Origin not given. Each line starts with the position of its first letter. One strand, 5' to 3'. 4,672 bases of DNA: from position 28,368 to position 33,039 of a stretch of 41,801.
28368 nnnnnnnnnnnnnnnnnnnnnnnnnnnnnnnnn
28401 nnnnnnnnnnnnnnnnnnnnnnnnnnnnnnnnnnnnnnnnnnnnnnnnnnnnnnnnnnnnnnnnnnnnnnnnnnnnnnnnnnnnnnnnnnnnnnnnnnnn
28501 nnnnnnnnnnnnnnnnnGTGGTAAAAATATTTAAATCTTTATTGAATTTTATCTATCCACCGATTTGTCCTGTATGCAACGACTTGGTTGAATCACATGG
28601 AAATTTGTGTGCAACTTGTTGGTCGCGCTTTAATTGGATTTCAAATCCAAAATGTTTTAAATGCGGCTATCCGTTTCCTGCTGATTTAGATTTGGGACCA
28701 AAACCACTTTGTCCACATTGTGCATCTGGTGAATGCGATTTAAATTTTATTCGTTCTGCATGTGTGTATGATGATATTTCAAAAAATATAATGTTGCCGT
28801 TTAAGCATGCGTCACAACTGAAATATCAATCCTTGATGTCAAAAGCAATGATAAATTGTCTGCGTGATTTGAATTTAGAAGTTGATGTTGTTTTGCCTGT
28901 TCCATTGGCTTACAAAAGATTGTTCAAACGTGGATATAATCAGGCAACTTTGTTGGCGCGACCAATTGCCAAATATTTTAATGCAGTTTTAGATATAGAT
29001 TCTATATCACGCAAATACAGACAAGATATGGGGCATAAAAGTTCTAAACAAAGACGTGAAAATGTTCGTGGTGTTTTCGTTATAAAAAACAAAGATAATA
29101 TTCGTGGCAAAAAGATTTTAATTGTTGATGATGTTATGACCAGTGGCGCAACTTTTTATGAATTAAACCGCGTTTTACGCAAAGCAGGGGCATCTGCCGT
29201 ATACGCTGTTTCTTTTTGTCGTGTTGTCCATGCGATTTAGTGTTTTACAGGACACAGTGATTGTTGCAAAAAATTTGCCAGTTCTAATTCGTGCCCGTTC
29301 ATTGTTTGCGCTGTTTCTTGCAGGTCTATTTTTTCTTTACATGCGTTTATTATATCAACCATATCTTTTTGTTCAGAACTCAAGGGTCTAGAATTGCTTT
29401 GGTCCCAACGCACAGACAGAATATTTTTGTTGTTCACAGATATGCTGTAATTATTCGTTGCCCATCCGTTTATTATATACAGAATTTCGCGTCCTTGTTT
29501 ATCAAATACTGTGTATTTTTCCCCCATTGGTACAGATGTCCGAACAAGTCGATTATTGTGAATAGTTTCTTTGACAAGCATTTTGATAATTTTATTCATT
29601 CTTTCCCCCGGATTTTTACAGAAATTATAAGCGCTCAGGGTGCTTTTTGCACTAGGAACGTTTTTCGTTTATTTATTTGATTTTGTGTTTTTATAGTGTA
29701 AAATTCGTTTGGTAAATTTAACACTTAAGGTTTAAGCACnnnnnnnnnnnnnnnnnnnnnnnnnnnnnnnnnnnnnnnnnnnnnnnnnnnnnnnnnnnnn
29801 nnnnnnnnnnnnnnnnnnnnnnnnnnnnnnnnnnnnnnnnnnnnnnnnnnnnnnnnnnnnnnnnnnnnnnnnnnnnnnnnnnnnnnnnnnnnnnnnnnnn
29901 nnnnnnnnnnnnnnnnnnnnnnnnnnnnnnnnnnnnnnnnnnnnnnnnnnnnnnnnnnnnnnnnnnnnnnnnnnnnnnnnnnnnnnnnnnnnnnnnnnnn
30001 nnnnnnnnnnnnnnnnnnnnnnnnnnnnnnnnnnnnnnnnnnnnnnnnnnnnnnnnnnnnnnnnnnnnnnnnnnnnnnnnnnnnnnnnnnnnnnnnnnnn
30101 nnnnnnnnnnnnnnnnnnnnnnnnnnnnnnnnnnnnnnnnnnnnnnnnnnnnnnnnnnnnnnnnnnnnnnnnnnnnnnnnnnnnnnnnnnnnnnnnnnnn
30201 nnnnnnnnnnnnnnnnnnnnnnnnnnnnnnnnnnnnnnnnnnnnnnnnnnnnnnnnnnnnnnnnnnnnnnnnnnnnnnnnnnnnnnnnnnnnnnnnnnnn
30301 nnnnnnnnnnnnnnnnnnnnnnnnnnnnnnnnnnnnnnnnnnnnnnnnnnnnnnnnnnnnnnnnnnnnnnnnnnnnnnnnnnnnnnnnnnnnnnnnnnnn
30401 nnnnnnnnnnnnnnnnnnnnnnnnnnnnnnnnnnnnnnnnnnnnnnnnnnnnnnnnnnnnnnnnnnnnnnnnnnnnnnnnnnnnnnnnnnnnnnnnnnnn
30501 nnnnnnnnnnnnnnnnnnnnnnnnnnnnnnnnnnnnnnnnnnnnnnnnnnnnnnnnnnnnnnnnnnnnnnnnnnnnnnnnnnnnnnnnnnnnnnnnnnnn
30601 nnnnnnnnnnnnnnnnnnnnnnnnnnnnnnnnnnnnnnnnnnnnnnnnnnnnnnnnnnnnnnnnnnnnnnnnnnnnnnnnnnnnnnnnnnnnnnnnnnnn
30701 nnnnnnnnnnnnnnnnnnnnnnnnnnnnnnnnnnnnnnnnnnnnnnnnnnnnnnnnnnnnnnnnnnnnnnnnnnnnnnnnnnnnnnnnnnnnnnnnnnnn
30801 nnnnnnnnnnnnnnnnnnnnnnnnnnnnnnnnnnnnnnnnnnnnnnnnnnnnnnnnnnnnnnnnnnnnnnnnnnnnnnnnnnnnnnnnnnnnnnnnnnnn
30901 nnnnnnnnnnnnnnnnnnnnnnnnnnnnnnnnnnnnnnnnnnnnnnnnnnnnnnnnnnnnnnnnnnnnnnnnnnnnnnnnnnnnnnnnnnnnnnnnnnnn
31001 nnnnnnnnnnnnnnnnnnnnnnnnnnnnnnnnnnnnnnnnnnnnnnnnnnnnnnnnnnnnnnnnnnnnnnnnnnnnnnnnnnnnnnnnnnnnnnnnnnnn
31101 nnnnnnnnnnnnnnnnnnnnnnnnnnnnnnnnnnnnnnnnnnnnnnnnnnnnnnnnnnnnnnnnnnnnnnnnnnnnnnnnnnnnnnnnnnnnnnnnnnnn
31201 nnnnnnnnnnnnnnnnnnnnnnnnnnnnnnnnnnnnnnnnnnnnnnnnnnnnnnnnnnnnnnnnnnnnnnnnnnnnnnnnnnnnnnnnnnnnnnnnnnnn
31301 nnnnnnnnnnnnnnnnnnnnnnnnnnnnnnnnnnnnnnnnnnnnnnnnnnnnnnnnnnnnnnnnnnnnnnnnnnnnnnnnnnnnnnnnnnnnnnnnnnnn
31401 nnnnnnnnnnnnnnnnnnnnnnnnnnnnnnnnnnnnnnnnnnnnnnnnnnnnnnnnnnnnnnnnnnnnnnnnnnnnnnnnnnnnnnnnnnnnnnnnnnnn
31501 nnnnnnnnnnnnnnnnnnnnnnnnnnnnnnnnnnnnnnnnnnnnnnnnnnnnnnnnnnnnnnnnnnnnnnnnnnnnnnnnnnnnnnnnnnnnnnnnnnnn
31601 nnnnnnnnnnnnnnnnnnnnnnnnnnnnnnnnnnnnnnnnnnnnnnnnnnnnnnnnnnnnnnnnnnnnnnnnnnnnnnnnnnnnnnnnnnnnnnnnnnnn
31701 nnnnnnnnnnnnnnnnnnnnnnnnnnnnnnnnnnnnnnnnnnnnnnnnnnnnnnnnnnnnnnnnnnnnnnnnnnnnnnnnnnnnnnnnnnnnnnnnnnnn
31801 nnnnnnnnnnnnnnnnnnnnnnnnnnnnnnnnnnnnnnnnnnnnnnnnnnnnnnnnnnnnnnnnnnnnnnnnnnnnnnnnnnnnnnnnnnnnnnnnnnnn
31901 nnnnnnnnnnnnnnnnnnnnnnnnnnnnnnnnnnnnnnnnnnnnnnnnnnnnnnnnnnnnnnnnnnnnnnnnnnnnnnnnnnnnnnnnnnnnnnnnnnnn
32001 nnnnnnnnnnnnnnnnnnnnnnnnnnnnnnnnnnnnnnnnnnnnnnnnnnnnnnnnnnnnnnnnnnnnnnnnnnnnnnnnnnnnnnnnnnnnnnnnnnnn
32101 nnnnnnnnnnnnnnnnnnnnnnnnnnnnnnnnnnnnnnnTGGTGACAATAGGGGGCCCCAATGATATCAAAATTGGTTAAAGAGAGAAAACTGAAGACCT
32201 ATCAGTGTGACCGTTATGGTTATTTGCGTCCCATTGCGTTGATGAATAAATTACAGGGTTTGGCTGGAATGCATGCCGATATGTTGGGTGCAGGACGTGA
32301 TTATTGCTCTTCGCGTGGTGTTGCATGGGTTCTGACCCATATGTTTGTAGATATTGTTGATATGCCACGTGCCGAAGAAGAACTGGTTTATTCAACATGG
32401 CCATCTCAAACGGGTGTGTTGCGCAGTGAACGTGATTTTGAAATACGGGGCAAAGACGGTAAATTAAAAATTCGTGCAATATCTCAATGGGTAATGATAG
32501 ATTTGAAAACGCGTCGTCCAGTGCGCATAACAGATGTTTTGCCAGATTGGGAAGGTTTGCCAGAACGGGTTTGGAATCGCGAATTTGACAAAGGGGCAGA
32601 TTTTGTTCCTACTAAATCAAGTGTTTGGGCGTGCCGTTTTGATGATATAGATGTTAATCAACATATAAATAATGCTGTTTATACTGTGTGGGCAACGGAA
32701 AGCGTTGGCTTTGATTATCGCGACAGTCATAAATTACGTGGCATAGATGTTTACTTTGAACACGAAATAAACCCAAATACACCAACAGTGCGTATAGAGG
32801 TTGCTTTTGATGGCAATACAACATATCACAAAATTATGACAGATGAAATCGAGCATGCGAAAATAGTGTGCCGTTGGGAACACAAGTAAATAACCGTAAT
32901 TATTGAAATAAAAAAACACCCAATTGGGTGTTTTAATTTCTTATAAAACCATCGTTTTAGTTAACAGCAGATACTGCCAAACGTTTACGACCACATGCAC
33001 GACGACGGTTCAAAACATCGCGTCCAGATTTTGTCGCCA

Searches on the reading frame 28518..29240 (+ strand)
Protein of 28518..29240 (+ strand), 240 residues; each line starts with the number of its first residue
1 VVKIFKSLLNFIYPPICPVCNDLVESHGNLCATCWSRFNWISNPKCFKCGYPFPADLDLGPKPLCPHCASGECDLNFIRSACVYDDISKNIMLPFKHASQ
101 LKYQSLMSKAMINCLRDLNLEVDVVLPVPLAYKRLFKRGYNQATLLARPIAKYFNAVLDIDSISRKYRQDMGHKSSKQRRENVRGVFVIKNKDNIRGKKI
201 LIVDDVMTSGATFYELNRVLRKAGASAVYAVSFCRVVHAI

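Call 11: search_protein_families(library=pfam, proteins=[window:28518-29240:+], max_evalue=0.001)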
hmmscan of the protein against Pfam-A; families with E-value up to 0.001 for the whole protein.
window:28518-29240:+ (240 aa): 2 families
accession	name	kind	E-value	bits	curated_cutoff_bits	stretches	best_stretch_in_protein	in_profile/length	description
PF18912.6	DZR_2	-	5.9e-15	55.3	27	1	8-69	1-56/56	Double zinc ribbon domain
PF00156.33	Pribosyltran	-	3.1e-10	40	26.3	1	143-234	40-124/158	Phosphoribosyl transferase domain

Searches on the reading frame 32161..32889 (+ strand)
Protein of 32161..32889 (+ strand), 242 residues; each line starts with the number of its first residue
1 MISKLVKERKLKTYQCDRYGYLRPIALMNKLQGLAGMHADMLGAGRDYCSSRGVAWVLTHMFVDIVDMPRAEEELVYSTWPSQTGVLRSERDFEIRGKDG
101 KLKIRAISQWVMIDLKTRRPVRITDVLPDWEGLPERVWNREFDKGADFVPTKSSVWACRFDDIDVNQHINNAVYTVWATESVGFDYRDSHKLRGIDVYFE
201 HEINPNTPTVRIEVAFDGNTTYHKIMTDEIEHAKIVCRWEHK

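Call 11: search_protein_families(library=pfam, proteins=[window:32161-32889:+], max_evalue=0.001)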
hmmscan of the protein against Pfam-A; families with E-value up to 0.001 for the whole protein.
window:32161-32889:+ (242 aa): 3 families
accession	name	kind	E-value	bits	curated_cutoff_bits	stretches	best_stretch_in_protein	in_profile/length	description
PF01643.23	Acyl-ACP_TE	-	5.1e-20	72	23.7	1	9-125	8-125/131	Acyl-ACP thioesterase N-terminal domain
PF20791.3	Acyl-ACP_TE_C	-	1.1e-12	48.5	21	1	156-240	12-100/101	Acyl-ACP thioesterase C-terminal domain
PF13279.12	4HBT_2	-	5.8e-05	24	25.5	0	158-182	1-25/122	Thioesterase-like superfamily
